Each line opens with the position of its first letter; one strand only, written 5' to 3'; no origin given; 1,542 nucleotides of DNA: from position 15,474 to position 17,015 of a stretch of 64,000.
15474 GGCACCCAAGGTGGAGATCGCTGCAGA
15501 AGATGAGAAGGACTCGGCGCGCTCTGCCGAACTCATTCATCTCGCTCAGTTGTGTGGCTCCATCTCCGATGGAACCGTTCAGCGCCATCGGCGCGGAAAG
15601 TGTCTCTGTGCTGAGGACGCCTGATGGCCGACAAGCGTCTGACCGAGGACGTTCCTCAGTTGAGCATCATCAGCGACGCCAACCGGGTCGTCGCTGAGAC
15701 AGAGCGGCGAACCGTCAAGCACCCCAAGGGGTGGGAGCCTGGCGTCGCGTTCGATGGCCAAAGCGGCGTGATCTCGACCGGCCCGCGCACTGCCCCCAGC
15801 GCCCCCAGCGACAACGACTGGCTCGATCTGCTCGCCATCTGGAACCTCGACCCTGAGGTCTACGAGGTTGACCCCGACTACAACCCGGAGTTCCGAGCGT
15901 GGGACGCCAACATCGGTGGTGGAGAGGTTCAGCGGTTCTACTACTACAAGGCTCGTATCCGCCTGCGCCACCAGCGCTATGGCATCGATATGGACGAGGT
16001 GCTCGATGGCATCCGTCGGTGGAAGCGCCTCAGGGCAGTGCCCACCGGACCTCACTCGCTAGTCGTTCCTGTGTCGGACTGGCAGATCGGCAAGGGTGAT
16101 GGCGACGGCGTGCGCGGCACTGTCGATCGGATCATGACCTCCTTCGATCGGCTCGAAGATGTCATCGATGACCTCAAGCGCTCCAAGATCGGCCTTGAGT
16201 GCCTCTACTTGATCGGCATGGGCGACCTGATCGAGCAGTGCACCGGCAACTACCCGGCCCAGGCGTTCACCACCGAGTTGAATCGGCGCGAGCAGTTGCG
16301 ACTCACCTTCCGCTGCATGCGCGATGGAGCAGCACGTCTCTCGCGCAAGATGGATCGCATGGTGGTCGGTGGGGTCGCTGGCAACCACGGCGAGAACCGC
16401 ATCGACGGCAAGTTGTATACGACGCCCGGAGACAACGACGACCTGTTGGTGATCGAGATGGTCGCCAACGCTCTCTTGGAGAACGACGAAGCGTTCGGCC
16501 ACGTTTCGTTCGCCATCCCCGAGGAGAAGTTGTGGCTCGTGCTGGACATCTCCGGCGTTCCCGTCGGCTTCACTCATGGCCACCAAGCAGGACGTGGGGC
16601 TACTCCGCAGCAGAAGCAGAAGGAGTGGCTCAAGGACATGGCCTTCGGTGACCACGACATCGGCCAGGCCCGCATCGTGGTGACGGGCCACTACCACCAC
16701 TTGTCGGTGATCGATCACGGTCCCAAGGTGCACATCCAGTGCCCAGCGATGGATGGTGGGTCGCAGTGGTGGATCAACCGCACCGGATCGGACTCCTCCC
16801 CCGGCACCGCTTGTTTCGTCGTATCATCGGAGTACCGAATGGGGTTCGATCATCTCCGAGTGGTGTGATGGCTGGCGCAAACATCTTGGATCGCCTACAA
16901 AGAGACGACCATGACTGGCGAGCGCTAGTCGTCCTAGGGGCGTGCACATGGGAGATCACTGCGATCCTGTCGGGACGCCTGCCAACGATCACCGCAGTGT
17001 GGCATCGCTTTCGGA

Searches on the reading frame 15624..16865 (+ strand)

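Call 60: search_protein_families(library=phrogs, proteins=[window:15624-16865:+], max_evalue=0.001)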
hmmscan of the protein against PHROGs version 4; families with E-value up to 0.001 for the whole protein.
window:15624-16865:+ (414 aa): 1 family
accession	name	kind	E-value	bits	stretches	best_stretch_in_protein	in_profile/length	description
phrog_284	-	DNA, RNA and nucleotide metabolism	9.2e-54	183.8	1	123-403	99-383/398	exonuclease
